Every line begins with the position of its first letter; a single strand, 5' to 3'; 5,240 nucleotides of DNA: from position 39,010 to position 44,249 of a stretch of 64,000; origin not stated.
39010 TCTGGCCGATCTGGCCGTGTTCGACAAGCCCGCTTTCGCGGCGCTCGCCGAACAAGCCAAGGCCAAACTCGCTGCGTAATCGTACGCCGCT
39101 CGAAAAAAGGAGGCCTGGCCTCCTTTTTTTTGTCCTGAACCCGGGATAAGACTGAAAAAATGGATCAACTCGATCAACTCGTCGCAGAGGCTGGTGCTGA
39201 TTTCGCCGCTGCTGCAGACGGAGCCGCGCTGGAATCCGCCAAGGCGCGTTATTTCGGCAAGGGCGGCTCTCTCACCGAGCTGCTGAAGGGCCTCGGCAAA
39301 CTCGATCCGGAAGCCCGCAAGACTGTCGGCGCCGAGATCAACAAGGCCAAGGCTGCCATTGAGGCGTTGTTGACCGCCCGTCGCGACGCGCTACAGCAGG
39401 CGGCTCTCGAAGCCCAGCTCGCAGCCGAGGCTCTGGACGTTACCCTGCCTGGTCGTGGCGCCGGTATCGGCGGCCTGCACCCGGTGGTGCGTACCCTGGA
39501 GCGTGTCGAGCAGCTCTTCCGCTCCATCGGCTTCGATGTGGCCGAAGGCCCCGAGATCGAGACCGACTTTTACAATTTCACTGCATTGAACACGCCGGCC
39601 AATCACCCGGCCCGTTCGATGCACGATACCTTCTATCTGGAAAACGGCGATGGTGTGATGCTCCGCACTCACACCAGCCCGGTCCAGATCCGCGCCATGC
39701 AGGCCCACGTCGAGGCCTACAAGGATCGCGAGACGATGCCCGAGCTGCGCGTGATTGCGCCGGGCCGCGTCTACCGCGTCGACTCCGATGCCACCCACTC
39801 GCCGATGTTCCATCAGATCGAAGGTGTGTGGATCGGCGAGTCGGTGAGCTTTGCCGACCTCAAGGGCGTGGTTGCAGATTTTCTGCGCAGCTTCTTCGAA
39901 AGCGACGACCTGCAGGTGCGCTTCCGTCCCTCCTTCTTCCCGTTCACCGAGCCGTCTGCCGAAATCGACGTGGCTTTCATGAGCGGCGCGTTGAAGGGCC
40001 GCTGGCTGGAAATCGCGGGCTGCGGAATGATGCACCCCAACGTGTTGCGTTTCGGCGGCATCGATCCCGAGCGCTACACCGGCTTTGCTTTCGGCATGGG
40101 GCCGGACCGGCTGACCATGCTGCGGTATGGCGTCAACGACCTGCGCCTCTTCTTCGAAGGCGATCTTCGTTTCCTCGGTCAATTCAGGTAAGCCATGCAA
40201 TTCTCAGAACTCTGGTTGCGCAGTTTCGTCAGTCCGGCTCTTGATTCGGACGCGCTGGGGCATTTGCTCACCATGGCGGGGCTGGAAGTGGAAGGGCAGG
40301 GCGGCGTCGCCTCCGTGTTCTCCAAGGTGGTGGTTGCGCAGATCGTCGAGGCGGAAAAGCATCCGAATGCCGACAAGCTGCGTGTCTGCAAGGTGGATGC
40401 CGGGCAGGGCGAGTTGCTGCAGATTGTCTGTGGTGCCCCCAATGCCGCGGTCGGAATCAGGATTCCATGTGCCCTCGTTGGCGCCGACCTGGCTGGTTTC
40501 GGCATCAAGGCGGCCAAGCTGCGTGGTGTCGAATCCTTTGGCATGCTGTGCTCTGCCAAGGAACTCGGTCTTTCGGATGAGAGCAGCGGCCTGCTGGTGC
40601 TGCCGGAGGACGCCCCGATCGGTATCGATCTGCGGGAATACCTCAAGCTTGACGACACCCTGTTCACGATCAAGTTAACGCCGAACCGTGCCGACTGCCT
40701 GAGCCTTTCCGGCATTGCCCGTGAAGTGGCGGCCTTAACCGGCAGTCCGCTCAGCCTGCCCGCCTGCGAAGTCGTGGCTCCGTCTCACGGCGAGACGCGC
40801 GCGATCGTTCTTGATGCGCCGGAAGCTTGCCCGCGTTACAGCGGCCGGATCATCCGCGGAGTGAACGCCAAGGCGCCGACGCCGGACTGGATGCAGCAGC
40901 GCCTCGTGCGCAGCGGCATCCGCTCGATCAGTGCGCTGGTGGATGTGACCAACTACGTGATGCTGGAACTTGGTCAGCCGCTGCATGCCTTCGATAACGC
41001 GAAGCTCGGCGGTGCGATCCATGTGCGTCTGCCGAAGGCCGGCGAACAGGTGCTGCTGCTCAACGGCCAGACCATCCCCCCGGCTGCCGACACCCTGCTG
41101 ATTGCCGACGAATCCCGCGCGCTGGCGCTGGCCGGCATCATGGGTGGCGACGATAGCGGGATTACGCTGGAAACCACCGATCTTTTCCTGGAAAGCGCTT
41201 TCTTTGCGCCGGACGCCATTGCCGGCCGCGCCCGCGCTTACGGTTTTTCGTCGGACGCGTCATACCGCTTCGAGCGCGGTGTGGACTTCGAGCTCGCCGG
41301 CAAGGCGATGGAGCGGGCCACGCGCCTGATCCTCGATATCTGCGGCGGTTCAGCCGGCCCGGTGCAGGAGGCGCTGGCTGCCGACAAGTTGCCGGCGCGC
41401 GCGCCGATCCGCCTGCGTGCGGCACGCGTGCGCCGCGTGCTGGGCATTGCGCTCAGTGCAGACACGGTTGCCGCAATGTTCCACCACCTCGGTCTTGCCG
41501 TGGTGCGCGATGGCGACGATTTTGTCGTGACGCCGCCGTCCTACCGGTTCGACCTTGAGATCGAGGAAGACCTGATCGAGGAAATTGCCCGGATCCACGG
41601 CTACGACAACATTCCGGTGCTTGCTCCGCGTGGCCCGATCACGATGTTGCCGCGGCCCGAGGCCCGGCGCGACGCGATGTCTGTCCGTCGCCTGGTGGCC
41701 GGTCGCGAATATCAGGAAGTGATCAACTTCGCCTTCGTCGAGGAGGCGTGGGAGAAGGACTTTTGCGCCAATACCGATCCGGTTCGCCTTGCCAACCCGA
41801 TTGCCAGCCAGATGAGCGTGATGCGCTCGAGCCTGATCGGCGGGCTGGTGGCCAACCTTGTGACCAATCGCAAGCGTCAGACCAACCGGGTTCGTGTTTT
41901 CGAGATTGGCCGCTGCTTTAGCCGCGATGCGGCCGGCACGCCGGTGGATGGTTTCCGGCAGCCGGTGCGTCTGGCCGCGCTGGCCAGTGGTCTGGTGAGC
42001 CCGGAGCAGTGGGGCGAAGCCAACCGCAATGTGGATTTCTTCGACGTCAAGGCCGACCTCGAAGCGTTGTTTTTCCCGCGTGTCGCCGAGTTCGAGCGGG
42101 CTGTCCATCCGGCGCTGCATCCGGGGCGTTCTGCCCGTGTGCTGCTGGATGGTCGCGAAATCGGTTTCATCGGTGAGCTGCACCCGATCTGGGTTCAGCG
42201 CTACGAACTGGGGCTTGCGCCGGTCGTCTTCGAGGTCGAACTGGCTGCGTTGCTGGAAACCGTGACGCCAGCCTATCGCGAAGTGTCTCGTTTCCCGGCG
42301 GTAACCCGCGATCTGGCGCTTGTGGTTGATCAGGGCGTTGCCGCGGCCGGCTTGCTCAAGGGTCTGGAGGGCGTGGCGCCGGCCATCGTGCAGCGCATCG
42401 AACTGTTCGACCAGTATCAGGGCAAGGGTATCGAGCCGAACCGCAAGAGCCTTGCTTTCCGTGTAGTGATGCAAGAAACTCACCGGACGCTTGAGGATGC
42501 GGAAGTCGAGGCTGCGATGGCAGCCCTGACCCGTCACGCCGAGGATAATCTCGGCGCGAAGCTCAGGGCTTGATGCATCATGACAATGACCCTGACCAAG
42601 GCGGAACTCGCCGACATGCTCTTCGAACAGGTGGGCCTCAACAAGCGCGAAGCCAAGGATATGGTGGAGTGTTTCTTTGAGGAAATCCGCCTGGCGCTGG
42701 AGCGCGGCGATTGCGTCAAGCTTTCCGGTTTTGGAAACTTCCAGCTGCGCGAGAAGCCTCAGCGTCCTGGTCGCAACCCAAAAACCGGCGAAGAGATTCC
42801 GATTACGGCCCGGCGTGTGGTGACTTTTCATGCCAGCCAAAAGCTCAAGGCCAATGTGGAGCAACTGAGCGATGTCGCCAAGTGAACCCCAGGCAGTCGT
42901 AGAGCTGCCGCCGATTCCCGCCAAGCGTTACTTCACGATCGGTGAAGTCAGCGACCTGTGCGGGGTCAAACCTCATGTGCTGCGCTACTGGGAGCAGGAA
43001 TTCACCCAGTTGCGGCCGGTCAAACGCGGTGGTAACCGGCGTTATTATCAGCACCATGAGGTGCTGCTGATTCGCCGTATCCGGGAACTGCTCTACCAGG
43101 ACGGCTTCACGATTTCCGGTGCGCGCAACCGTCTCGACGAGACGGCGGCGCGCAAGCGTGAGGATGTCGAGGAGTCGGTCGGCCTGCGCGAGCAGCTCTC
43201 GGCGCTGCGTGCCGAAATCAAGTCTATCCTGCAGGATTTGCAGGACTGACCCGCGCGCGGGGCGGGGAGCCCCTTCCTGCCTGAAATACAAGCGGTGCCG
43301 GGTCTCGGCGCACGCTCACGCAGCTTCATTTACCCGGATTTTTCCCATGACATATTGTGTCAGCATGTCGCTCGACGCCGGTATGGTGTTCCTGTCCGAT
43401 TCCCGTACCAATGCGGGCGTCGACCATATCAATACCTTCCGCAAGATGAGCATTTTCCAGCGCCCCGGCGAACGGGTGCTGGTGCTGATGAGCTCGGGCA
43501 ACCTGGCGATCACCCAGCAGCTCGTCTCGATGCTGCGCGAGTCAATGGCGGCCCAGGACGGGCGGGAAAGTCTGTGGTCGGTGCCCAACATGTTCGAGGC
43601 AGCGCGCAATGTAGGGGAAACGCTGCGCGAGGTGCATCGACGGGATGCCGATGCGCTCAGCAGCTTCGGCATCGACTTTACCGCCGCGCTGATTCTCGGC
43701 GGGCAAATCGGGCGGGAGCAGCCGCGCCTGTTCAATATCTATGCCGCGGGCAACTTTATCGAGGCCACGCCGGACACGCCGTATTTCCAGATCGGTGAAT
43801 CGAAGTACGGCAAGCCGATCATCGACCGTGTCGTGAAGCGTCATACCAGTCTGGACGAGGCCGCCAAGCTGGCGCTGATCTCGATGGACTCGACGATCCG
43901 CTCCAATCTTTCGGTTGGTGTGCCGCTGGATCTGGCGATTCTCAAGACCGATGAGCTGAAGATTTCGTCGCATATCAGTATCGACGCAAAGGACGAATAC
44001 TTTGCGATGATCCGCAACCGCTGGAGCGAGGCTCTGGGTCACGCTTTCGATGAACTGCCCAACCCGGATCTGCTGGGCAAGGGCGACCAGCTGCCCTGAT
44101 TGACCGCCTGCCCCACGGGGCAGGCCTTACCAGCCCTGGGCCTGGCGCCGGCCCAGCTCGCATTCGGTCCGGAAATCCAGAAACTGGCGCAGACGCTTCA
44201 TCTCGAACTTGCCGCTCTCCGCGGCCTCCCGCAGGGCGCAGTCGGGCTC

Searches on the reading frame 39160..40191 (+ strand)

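Call 28: search_protein_families(library=pfam, proteins=[window:39160-40191:+], max_evalue=0.00001)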
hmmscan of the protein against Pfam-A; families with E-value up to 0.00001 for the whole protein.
window:39160-40191:+ (343 aa): 2 families
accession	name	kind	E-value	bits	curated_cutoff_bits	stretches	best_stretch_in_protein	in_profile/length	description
PF01409.25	tRNA-synt_2d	-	2.4e-95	319.2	19.8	1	92-342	2-246/246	tRNA synthetases class II core domain (F)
PF02912.23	Phe_tRNA-synt_N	-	5.7e-22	77.9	22.3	1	20-87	2-69/69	Aminoacyl tRNA synthetase class II, N-terminal domain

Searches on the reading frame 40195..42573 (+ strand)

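Call 28: search_protein_families(library=pfam, proteins=[window:40195-42573:+], max_evalue=0.00001)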
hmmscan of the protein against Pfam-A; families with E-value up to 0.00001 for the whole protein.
window:40195-42573:+ (792 aa): 5 families
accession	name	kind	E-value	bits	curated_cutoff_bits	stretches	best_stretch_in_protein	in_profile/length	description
PF03483.22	B3_4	-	6.8e-70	234.6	29.3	1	211-384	1-174/174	B3/4 domain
PF17759.6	tRNA_synthFbeta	-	1.6e-56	191.6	22.4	1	473-683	1-214/214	Phenylalanyl tRNA synthetase beta chain CLM domain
PF03147.19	FDX-ACB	-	7.1e-26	90.9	31.1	1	698-791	1-94/94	Ferredoxin-fold anticodon binding domain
PF01588.26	tRNA_bind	-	3.8e-24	85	27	1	45-144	1-95/96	Putative tRNA binding domain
PF03484.21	B5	-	3.9e-22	78.7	28.6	1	405-470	1-67/67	tRNA synthetase B5 domain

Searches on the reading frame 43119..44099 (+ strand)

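Call 28: search_protein_families(library=pfam, proteins=[window:43119-44099:+], max_evalue=0.00001)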
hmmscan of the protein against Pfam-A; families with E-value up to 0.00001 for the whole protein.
window:43119-44099:+ (326 aa): 1 family
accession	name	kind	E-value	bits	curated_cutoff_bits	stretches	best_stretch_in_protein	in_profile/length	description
PF00227.31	Proteasome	-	2.9e-06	27.5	22.4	0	183-268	99-182/189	Proteasome subunit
